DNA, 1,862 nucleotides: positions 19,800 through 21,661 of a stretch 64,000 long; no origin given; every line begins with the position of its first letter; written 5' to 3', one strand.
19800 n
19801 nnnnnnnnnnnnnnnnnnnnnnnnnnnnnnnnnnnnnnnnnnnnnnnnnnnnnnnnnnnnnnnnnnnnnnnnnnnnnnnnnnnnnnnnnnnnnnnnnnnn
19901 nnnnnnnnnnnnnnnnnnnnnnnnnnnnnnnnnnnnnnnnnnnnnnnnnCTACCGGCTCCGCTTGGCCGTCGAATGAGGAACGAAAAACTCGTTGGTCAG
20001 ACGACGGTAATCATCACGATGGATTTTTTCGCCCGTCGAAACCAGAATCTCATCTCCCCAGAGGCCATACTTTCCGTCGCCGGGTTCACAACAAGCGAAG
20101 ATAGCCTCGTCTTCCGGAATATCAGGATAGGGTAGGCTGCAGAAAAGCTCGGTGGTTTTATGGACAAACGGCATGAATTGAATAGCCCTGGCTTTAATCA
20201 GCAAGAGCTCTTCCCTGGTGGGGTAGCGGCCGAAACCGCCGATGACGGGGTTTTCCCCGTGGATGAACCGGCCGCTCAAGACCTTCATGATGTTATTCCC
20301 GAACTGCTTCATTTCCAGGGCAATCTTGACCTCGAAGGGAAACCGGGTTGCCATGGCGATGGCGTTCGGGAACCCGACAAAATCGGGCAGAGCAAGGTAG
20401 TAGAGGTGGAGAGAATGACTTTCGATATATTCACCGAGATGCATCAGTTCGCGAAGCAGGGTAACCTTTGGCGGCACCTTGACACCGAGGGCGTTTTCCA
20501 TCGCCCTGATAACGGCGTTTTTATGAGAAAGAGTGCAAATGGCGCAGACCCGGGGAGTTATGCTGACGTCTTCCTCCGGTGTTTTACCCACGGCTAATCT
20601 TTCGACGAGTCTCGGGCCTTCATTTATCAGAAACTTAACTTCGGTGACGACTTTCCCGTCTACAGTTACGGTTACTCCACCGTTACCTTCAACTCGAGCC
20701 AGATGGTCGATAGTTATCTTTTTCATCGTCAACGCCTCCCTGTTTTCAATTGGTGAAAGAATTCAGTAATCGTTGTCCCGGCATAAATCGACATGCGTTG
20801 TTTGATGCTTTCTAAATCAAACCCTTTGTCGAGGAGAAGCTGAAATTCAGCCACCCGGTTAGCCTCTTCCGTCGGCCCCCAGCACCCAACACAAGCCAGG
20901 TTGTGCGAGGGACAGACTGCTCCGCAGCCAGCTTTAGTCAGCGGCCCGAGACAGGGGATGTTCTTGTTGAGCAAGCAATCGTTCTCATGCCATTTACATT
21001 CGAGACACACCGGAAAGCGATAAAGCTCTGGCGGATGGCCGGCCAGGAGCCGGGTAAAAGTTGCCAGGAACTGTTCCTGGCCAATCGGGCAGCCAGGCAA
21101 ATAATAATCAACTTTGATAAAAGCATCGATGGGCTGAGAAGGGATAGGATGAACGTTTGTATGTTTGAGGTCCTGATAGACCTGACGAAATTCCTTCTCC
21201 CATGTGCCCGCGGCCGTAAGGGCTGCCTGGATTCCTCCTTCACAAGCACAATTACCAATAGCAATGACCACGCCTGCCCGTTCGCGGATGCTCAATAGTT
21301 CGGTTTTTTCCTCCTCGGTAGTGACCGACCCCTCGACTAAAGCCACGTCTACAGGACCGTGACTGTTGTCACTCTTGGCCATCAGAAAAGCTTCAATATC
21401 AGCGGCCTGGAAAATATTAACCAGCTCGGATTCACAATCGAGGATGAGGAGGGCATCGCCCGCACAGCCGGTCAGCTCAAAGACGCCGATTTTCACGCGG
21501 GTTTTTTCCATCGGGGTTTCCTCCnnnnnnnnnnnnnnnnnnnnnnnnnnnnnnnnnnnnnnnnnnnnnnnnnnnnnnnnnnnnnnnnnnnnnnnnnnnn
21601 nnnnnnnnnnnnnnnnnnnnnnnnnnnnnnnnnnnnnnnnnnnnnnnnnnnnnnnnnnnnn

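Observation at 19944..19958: In-frame amber (TAG) codon in the middle of the group-3b [NiFe] hydrogenase large subunit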

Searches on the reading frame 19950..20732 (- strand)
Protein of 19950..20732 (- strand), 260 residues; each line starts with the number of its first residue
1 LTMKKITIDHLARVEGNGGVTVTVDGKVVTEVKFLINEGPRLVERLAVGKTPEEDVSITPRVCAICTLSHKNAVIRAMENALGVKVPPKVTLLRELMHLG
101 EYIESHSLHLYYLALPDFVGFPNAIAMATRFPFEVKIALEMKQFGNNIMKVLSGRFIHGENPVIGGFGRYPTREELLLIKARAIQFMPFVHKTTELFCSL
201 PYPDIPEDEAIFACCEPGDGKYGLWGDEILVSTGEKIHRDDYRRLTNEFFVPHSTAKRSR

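Call 30: list_cluster_members(proteins=[window:19950-20732:-, window:19953-20726:-, window:19374-19913:-, window:18993-19340:-, window:10917-12791:+, window:12801-14576:+, window:27133-28596:-, window:22379-23443:-, window:16204-17307:-, window:17780-18184:-])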
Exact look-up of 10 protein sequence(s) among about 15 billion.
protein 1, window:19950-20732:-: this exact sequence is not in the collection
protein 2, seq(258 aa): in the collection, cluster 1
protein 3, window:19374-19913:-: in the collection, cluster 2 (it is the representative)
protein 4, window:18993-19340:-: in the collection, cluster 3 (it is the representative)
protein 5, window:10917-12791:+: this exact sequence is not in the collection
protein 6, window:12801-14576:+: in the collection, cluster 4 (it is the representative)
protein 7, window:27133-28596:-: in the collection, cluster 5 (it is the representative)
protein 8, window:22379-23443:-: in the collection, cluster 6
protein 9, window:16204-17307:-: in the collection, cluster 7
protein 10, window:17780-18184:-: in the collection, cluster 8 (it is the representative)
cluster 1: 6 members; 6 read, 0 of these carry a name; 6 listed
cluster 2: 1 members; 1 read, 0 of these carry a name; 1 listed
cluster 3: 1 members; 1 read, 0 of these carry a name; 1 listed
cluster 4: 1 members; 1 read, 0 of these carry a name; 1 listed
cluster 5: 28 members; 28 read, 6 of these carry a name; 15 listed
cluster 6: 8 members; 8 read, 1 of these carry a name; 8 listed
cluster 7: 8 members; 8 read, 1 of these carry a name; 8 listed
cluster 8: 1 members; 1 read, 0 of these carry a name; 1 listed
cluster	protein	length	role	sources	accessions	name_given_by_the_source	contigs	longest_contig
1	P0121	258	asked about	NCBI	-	-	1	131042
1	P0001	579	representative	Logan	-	-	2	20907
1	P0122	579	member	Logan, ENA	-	-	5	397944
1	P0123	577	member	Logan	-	-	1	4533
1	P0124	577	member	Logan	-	-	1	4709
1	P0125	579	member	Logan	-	-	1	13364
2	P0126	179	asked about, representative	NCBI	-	-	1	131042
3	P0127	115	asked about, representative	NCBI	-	-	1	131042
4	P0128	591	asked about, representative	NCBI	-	-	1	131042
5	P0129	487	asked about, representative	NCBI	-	-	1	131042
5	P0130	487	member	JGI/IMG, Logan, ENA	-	F420-non-reducing hydrogenase large subunit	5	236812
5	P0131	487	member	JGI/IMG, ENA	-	F420-non-reducing hydrogenase large subunit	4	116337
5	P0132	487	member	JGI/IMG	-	F420-non-reducing hydrogenase large subunit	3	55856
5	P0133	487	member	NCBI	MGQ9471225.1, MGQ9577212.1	MAG: Ni/Fe hydrogenase subunit alpha [Candidatus Aminicenantales bacterium]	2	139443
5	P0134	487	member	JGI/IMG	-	F420-non-reducing hydrogenase large subunit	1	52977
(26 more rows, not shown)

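Call 33: find_encoding_contigs(protein=P0123, flank=5000, max_places=5)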
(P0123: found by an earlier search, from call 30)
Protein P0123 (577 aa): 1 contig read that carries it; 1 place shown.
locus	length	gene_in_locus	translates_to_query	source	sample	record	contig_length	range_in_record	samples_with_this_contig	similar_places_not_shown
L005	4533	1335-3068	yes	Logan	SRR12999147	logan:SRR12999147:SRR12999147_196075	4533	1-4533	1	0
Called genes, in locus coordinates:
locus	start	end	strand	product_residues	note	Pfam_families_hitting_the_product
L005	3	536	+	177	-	?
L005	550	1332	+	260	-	PF01058:Oxidored_q6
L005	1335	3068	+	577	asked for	PF00374:NiFeSe_Hases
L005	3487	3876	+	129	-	PF00072:Response_reg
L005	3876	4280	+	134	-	PF00072:Response_reg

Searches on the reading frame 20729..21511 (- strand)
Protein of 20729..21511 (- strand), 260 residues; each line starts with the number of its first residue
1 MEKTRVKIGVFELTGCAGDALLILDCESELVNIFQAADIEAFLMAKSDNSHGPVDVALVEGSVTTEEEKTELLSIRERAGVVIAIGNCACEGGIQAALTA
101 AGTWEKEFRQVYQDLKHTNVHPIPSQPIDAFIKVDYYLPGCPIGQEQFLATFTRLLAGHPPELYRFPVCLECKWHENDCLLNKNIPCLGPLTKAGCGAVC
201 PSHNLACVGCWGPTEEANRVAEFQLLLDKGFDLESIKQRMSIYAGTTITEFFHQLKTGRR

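Call 7: search_protein_families(library=pfam, proteins=[window:20729-21511:-], max_evalue=0.01)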
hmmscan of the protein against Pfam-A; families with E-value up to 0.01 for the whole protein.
window:20729-21511:- (260 aa): 1 family
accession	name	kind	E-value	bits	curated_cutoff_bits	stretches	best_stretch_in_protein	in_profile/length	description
PF01058.29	Oxidored_q6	-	1.3e-23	83.5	27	1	16-154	1-127/128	NADH ubiquinone oxidoreductase, 20 Kd subunit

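Call 18: find_encoding_contigs(protein=window:20729-21511:-, flank=6000, max_places=10)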
Protein window:20729-21511:- (260 aa): no gene with exactly this product is on record in the collection.
